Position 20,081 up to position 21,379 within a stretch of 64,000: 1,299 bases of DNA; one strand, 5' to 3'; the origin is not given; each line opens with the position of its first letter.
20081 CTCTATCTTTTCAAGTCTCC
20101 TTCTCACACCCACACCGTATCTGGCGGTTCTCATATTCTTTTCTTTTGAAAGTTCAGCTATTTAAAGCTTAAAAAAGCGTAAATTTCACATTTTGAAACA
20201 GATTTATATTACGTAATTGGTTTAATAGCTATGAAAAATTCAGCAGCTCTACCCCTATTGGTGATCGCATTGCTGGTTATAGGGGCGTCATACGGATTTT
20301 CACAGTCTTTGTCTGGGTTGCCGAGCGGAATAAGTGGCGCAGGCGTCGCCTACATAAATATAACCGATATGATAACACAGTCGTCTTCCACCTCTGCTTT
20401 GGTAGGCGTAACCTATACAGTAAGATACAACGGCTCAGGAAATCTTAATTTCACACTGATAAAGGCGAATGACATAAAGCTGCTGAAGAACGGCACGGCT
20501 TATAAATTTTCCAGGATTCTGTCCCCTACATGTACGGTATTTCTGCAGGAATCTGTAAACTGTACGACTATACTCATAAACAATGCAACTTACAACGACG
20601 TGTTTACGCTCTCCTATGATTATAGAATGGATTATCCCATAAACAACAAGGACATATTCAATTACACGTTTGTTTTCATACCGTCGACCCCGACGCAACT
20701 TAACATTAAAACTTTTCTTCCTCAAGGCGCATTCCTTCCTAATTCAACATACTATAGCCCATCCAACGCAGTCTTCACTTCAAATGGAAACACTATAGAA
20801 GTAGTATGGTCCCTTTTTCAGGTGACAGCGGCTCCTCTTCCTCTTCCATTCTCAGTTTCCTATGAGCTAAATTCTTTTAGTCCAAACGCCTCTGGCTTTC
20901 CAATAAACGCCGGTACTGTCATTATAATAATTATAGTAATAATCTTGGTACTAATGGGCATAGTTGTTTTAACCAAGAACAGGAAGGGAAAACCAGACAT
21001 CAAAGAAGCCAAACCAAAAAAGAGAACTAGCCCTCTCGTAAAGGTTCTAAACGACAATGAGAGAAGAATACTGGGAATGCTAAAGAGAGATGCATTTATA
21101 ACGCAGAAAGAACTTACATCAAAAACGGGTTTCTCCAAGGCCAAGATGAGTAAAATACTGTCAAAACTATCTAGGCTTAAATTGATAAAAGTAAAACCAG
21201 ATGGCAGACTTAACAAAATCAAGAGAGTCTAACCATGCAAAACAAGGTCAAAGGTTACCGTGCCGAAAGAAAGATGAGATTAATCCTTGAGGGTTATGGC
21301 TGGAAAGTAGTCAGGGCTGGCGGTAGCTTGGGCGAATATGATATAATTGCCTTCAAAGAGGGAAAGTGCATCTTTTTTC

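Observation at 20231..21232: Membrane-spanning one-component regulator: extracellular glycosylated domain, TM segment and cytoplasmic winged-HTH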

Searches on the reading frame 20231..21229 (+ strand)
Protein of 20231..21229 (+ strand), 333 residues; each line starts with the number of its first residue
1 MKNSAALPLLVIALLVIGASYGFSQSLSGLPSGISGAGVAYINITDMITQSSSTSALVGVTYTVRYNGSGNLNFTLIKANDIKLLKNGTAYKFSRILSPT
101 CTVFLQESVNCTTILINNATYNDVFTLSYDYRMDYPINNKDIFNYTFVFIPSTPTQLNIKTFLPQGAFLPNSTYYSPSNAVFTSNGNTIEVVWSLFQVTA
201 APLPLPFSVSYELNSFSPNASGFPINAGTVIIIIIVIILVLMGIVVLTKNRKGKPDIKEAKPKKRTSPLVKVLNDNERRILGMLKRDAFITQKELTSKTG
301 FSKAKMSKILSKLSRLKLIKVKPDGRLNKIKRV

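Call 3: search_protein_families(library=pfam, proteins=[window:20231-21229:+], max_evalue=1)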
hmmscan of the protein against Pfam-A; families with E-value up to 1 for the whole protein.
window:20231-21229:+ (333 aa): 13 families
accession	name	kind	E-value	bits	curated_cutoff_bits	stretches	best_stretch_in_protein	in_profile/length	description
PF24034.1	DUF7343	-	1.3e-08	35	27.6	1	275-331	3-60/62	Domain of unknown function (DUF7343)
PF13412.12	HTH_24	-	8.8e-07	28.9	21.9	1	273-320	1-48/48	Winged helix-turn-helix DNA-binding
PF12802.13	MarR_2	-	7.8e-06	26.4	27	1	273-325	3-56/61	MarR family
PF02002.24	TFIIE_alpha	-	0.025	14.9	22.9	1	272-322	10-60/105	TFIIE alpha subunit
PF04277.18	OAD_gamma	-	0.042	15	27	1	228-271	12-55/76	Oxaloacetate decarboxylase, gamma chain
PF04492.19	Phage_rep_O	-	0.071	14.1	28.7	1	276-321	36-81/95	Bacteriophage replication protein O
PF13545.12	HTH_Crp_2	-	0.071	13.5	27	1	289-322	22-55/70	Crp-like helix-turn-helix domain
PF01047.28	MarR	-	0.1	13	24.6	1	273-323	1-51/59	MarR family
PF21984.2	DnaD_N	-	0.12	13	27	1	285-322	31-68/101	DnaD N-terminal domain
PF15977.11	HTH_46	-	0.15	12.6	29.3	1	295-332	29-65/68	Winged helix-turn-helix DNA binding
PF14394.12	DUF4423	-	0.17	12.1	30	1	283-329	29-76/165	Domain of unknown function (DUF4423)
PF13443.12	HTH_26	-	0.27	11.9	22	1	286-312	7-33/63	Cro/C1-type HTH DNA-binding domain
PF25212.1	HVO_A0114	-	0.28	11.5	27.6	1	269-329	16-76/84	HVO_A0114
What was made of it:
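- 21032..21229 (+): aa 268-333: cytoplasmic winged helix-turn-helix (DUF7343/HTH_24). The recognition helix begins with S302-K303-A304-K305-x-S307. Wing residues G325 and N328 are conserved. Pfam (call 3).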

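Call 4: search_protein_families(library=ncbifam, proteins=[window:20231-21229:+], max_evalue=1)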
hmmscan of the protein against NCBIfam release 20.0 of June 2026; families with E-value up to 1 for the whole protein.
window:20231-21229:+ (333 aa): 10 families
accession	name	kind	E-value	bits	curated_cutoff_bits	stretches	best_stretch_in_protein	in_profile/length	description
NF033788.1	HTH_metalloreg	subfamily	6.1e-05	22.8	55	1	269-326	4-62/77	metalloregulator ArsR/SmtB family transcription factor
NF040939.2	trans_reg_lrs14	equivalog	0.0022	18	90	1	273-320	19-67/103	Lrs14 family HTH-type transcriptional regulator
NF006814.0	PRK09334.1-4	equivalog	0.027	15.1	128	1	264-324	39-99/110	30S ribosomal protein S25e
NF033789.1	repress_SdpR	subfamily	0.031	14.2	100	1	271-322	3-54/79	autorepressor SdpR family transcription factor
NF008142.0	PRK10893.1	equivalog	0.032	13.7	230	0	229-265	7-44/192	LPS export ABC transporter periplasmic protein LptC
NF005514.0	PRK07122.1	subfamily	0.035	13.2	372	1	261-312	204-254/264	RNA polymerase sigma factor SigF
NF053755.1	MsvR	equivalog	0.042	13.5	220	1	277-325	15-62/236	transcriptional factor MsvR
NF053606.1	Sta1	subfamily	0.055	13.6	80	1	273-320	18-65/100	Sta1 family transcriptional regulator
TIGR02980.1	SigBFG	subfamily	0.055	13.2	234.35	1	256-313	162-218/227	SigB/SigF/SigG family RNA polymerase sigma factor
NF053814.1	teico_TcaR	equivalog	0.075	13.1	170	1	277-321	40-84/151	MarR family transcriptional regulator TcaR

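Call 5: find_homologous_proteins(query=window:20231-21229:+, max_evalue=0.001)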
Query window:20231-21229:+ (333 aa): 11 proteins with E <= 0.001 among 4826 candidates.
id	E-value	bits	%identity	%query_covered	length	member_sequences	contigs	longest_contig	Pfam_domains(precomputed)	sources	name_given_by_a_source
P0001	1.7e-209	712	100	100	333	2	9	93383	PF13412.13,PF12802.14,PF24034.2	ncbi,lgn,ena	-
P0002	4.3e-135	468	66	100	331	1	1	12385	PF24034.2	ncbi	-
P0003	2.6e-122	426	61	98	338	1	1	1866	PF13412.13,PF12802.14,PF24034.2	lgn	-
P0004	1.7e-104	367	55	94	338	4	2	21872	PF24034.2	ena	-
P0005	2.0e-74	268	46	95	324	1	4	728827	PF24034.2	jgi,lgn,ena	jgi:uncharacterized membrane protein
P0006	9.1e-72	260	47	100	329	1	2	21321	PF24034.2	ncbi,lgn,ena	-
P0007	5.5e-69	251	46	100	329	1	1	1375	PF24034.2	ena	-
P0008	4.3e-66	241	42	100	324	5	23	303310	PF24034.2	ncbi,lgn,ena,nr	ncbi:MAG: hypothetical protein M1348_00060 [Candidatus Parvarchaeota archaeon]|nr:hypothetical prote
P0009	1.9e-56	209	43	98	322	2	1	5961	PF24034.2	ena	-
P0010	1.3e-50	190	43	90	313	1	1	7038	PF24034.2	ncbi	-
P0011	1.8e-33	134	31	100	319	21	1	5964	PF24034.2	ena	-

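Call 8: list_cluster_members(proteins=[P0001, P0002, P0005, P0008, P0010, P0006])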
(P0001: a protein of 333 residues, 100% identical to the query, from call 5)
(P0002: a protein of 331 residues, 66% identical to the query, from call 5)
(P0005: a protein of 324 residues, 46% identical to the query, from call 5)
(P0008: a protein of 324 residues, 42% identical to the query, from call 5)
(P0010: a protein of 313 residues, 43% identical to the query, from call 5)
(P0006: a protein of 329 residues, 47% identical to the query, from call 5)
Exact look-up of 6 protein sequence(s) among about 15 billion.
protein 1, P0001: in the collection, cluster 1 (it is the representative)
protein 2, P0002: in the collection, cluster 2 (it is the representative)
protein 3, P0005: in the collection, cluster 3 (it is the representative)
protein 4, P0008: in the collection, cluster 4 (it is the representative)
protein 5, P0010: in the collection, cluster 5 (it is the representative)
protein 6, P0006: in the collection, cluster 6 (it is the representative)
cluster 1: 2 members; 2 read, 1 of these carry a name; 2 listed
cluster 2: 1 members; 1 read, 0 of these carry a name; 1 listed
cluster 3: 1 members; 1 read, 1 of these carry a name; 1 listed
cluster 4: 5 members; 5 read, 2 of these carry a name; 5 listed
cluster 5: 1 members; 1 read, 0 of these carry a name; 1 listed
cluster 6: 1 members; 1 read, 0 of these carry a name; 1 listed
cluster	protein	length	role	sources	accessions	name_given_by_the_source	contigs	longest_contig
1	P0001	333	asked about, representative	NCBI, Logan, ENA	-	-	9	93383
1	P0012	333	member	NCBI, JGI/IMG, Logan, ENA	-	uncharacterized membrane protein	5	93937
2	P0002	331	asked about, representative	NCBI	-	-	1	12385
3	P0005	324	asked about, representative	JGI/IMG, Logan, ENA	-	uncharacterized membrane protein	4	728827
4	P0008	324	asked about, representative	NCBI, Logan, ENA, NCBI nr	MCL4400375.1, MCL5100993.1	MAG: hypothetical protein M1348_00060 [Candidatus Parvarchaeota archaeon] | hypothetical protein [Candidatus Parvarchaeota archaeon]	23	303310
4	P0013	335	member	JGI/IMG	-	uncharacterized membrane protein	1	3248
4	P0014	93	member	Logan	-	-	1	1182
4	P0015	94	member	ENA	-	-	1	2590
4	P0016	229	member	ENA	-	-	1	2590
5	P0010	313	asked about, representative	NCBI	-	-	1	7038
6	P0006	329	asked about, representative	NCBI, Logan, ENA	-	-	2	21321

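Call 11: find_encoding_contigs(protein=P0001, flank=6000, max_places=4)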
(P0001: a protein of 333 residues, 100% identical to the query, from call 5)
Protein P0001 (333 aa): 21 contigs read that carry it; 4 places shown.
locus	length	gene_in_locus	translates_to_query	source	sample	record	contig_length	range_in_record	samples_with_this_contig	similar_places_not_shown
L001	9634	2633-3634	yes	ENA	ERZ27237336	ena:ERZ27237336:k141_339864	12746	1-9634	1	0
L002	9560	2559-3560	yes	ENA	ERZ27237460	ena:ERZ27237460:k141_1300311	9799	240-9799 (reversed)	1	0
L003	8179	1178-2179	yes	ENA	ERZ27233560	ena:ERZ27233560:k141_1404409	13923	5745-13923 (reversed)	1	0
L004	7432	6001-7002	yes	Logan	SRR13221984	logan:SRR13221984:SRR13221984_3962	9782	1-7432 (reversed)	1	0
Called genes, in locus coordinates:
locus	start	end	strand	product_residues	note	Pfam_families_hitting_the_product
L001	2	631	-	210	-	?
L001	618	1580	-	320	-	PF00294:PfkB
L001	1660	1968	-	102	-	PF01920:Prefoldin_2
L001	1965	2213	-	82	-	-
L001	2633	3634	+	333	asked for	PF12802:MarR_2 (weak), PF13412:HTH_24 (weak), PF24034:DUF7343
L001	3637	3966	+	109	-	PF01870:Hjc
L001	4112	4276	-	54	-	PF03911:Sec61_beta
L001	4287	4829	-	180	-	PF14512:TM1586_NiRdase (weak), PF00881:Nitroreductase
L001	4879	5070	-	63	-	PF01667:Ribosomal_S27e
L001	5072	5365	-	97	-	PF00935:Ribosomal_L44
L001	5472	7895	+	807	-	PF00082:Peptidase_S8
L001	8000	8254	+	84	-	PF12323:HTH_OrfB_IS605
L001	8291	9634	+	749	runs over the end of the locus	PF00437:T2SSE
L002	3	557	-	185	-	?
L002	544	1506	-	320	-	PF00294:PfkB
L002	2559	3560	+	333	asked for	PF12802:MarR_2 (weak), PF13412:HTH_24 (weak), PF24034:DUF7343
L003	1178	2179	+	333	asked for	PF12802:MarR_2 (weak), PF13412:HTH_24 (weak), PF24034:DUF7343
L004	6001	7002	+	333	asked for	PF12802:MarR_2 (weak), PF13412:HTH_24 (weak), PF24034:DUF7343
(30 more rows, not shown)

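Call 12: find_encoding_contigs(protein=P0005, flank=6000, max_places=2)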
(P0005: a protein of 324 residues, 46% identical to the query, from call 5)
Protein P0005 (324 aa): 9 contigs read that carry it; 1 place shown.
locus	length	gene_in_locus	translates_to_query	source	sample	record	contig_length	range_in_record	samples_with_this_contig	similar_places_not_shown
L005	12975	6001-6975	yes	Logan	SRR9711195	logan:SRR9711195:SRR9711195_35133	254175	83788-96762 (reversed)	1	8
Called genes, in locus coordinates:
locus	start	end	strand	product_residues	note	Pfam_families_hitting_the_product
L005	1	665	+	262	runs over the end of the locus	PF01975:SurE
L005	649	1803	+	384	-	-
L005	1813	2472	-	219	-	PF00121:TIM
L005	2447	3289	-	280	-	PF00480:ROK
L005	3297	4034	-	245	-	PF01791:DeoC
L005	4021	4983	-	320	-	PF00294:PfkB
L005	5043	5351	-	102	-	PF01920:Prefoldin_2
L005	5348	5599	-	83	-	PF09341:Pcc1 (weak)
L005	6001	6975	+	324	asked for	PF24034:DUF7343 (weak)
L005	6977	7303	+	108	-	PF01870:Hjc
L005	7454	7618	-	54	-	PF03911:Sec61_beta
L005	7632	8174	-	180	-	PF14512:TM1586_NiRdase, PF00881:Nitroreductase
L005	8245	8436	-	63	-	PF01667:Ribosomal_S27e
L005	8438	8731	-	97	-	PF00935:Ribosomal_L44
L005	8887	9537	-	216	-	PF01209:Ubie_methyltran, PF05148:Methyltransf_8 (weak), PF13489:Methyltransf_23, PF05175:MTS, PF13649:Methyltransf_25, PF13847:Methyltransf_31, PF08241:Methyltransf_11, PF08242:Methyltransf_12, +4 more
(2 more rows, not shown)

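Call 13: find_encoding_contigs(protein=P0008, flank=6000, max_places=2)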
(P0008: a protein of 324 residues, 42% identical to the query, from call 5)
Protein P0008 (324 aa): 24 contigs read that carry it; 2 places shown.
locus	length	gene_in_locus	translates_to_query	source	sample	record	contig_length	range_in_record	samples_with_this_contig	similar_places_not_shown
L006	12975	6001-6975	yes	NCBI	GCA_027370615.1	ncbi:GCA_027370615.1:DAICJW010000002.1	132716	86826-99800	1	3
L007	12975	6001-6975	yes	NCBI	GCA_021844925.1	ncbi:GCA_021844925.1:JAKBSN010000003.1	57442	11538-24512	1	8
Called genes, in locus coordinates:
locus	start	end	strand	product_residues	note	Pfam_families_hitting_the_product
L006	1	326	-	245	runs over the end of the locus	PF01791:DeoC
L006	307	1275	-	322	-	PF00294:PfkB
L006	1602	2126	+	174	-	PF18765:Polbeta (weak)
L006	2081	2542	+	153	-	-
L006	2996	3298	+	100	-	-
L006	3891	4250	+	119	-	-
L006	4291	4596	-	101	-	PF01920:Prefoldin_2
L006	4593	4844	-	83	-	PF09341:Pcc1 (weak)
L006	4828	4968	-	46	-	PF03604:Zn_ribbon_RPAB4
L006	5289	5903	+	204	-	PF06168:DUF981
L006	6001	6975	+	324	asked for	PF24034:DUF7343 (weak)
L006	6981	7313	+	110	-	PF01870:Hjc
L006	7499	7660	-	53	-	PF03911:Sec61_beta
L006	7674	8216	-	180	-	PF14512:TM1586_NiRdase, PF00881:Nitroreductase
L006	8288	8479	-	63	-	PF01667:Ribosomal_S27e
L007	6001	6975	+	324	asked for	PF24034:DUF7343 (weak)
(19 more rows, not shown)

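Call 14: find_encoding_contigs(protein=P0011, flank=6000, max_places=2)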
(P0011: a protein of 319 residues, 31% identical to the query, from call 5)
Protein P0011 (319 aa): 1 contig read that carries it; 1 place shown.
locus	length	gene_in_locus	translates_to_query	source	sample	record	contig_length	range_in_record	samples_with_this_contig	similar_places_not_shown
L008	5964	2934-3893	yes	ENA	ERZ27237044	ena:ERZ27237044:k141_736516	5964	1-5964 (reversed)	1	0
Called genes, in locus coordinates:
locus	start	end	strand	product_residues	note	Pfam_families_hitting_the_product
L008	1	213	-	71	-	?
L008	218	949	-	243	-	PF01791:DeoC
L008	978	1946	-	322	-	PF00294:PfkB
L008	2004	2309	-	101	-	PF01920:Prefoldin_2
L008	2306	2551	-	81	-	-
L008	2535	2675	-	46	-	PF03604:Zn_ribbon_RPAB4 (weak)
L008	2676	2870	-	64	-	PF01780:Ribosomal_L37ae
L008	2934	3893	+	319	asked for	PF24034:DUF7343 (weak)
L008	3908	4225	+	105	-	PF01870:Hjc (weak)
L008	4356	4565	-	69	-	PF03911:Sec61_beta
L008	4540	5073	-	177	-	PF14512:TM1586_NiRdase, PF00881:Nitroreductase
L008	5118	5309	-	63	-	PF01667:Ribosomal_S27e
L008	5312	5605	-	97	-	PF00935:Ribosomal_L44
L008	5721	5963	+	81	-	?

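Call 16: search_protein_representatives(alignment_id=A1)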
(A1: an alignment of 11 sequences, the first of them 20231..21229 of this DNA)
Query: 11 sequences, 327 profile positions. Proteins with E-value up to 0.001 (for the whole library): 1646; up to 1e-10: 313; up to 1e-30: 14. The best 150 are listed.
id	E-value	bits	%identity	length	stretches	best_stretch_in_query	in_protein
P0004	3.0e-140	483.1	-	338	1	2-327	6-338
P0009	1.5e-135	467.7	-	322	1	1-327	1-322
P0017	3.9e-112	390.8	-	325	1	1-326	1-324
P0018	3.6e-77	275.8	-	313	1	1-327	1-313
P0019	3.0e-75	269.5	-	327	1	1-326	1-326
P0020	7.5e-63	228.8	-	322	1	38-326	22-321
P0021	1.2e-59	218.2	-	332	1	19-327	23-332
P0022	5.7e-56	206.2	-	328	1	32-326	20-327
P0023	3.7e-55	203.5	-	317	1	30-326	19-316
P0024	1.5e-53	198.2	-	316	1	34-326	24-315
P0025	7.0e-50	186.2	-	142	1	192-327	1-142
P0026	9.8e-50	185.7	-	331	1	19-327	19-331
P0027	3.3e-43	164.2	-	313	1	42-325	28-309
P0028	1.6e-34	135.7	-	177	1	162-326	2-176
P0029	5.2e-28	114.3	-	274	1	140-326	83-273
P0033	2.4e-23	98.9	-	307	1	120-324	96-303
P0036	1.4e-21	93.1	-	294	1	68-325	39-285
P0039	1.6e-20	89.6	-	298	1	53-324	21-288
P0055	8.2e-18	80.8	-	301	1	37-324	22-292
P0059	2.1e-17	79.4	-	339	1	30-324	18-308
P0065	4.6e-17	78.3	-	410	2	261-324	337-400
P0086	4.6e-16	75.0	-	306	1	43-324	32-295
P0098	1.2e-15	73.7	-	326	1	54-324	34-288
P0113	6.0e-15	71.3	-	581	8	272-309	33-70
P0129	2.1e-14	69.6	-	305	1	36-324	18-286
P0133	2.3e-14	69.5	-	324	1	39-324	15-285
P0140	3.4e-14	68.9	-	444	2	150-324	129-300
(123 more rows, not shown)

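Call 17: search_protein_families(library=pfam, proteins=[P0020, P0027, P0033, P0036, P0039, P0055, P0059, P0086, P0129, P0133], max_evalue=0.01)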
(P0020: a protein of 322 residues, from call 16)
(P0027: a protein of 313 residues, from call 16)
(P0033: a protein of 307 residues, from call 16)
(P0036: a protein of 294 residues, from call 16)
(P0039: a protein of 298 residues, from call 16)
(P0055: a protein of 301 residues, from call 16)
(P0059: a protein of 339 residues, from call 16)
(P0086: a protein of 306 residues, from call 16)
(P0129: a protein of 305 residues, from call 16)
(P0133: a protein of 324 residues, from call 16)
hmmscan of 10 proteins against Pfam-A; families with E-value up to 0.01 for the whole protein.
P0020 (322 aa): 1 family
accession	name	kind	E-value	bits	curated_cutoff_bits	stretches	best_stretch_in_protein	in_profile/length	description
PF24034.1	DUF7343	-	6.6e-06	26.3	27.6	1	263-309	2-49/62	Domain of unknown function (DUF7343)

P0027 (313 aa): 4 families
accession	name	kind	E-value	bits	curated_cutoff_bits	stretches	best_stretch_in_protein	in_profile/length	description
PF24034.1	DUF7343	-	7.1e-09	35.8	27.6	1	253-309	3-60/62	Domain of unknown function (DUF7343)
PF12802.13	MarR_2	-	0.00024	21.6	27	1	251-299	3-52/61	MarR family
PF01047.28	MarR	-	0.0046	17.3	24.6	1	251-298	1-48/59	MarR family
PF25212.1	HVO_A0114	-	0.0079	16.4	27.6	0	244-307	13-76/84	HVO_A0114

P0033 (307 aa): 7 families
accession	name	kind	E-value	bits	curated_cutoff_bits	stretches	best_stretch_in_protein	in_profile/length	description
PF24034.1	DUF7343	-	8.5e-15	54.8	27.6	1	248-305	3-61/62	Domain of unknown function (DUF7343)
PF12802.13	MarR_2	-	2.9e-06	27.8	27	1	257-296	13-54/61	MarR family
PF13412.12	HTH_24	-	4.7e-06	26.5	21.9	1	251-291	6-46/48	Winged helix-turn-helix DNA-binding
PF01978.25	TrmB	-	2.6e-05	24.4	25.6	1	256-298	16-58/68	Sugar-specific transcriptional regulator TrmB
PF01047.28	MarR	-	0.0029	17.9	24.6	1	253-296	8-51/59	MarR family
PF25264.1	DUF7864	-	0.0039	17.3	27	0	218-265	106-153/182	Domain of unknown function (DUF7864)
PF05158.18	RNA_pol_Rpc34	-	0.0072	16.2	28.4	1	235-294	71-132/332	RNA polymerase Rpc34 subunit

P0036 (294 aa): 6 families
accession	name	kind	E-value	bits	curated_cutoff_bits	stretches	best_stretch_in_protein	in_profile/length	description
PF24034.1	DUF7343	-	8.2e-15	54.9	27.6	1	227-285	2-60/62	Domain of unknown function (DUF7343)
PF12802.13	MarR_2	-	6e-06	26.8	27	1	235-277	12-54/61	MarR family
PF01978.25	TrmB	-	2.5e-05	24.5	25.6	1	226-277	6-56/68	Sugar-specific transcriptional regulator TrmB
PF09339.16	HTH_IclR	-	0.00028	21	22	1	233-274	8-49/52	IclR helix-turn-helix domain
PF22665.2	DUF6293_C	-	0.0028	18.5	27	0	250-285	54-89/101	DUF6293 C-terminal winged helix domain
PF13730.12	HTH_36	-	0.0062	16.7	25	0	226-273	3-55/55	Helix-turn-helix domain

P0039 (298 aa): 6 families
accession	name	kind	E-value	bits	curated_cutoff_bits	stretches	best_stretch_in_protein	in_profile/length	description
PF24034.1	DUF7343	-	5.6e-13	49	27.6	1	231-289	2-60/62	Domain of unknown function (DUF7343)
PF01978.25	TrmB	-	3.6e-05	24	25.6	1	230-281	6-56/68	Sugar-specific transcriptional regulator TrmB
PF12802.13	MarR_2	-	0.00012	22.6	27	1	236-281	9-54/61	MarR family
PF09339.16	HTH_IclR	-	0.00077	19.6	22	1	237-278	8-49/52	IclR helix-turn-helix domain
PF22665.2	DUF6293_C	-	0.0014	19.5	27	1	258-292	58-92/101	DUF6293 C-terminal winged helix domain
PF13730.12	HTH_36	-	0.0019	18.4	25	1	230-277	3-55/55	Helix-turn-helix domain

P0055 (301 aa): 7 families
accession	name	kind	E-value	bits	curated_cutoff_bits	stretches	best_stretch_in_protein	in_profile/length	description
PF24034.1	DUF7343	-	3e-13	49.9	27.6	1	235-294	3-61/62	Domain of unknown function (DUF7343)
PF12802.13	MarR_2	-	1.5e-06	28.7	27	1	246-285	16-55/61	MarR family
PF01978.25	TrmB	-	1.1e-05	25.6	25.6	1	233-286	6-58/68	Sugar-specific transcriptional regulator TrmB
PF13730.12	HTH_36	-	0.0023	18.1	25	1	233-280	3-55/55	Helix-turn-helix domain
PF01047.28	MarR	-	0.0031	17.8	24.6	0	246-281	13-48/59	MarR family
PF13412.12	HTH_24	-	0.004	17.2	21.9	1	242-280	10-47/48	Winged helix-turn-helix DNA-binding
PF21120.3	MCM_WH_arc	-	0.006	17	26.1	0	260-287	34-60/63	Archaeal MCM, winged-helix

P0059 (339 aa): 2 families
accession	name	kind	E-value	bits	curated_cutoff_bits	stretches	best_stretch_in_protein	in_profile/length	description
PF24034.1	DUF7343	-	3.7e-16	59.2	27.6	1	251-310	2-61/62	Domain of unknown function (DUF7343)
PF01978.25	TrmB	-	0.0086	16.4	25.6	0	250-303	6-58/68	Sugar-specific transcriptional regulator TrmB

P0086 (306 aa): 2 families
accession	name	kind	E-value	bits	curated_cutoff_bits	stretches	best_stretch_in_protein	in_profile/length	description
PF24034.1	DUF7343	-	3e-13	49.8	27.6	1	238-297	3-61/62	Domain of unknown function (DUF7343)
PF12802.13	MarR_2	-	5.7e-05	23.6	27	1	241-288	8-55/61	MarR family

P0129 (305 aa): 7 families
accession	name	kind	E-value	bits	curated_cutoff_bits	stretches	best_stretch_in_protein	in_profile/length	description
PF24034.1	DUF7343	-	9.3e-19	67.5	27.6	1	228-288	1-61/62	Domain of unknown function (DUF7343)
PF01978.25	TrmB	-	4.4e-07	30.1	25.6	1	228-281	6-58/68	Sugar-specific transcriptional regulator TrmB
PF12802.13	MarR_2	-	1.3e-06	28.9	27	1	234-279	9-54/61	MarR family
PF01047.28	MarR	-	9e-05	22.7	24.6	1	235-276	8-48/59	MarR family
PF13730.12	HTH_36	-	0.00018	21.7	25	1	228-275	3-55/55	Helix-turn-helix domain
PF09339.16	HTH_IclR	-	0.0016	18.6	22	1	235-276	8-49/52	IclR helix-turn-helix domain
PF22665.2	DUF6293_C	-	0.0021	18.9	27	1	256-289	58-91/101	DUF6293 C-terminal winged helix domain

P0133 (324 aa): 5 families
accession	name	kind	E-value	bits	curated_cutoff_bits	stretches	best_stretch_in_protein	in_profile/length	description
PF24034.1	DUF7343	-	2.1e-17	63.2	27.6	1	229-287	3-61/62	Domain of unknown function (DUF7343)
PF12802.13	MarR_2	-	2.5e-06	28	27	1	234-276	10-52/61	MarR family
PF09339.16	HTH_IclR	-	8.1e-05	22.8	22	1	234-277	8-51/52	IclR helix-turn-helix domain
PF25213.1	HVO_A0261_N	-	0.00043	20.5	35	1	242-279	22-59/86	HVO_A0261 N-terminal domain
PF01047.28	MarR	-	0.0011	19.2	24.6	1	235-278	9-51/59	MarR family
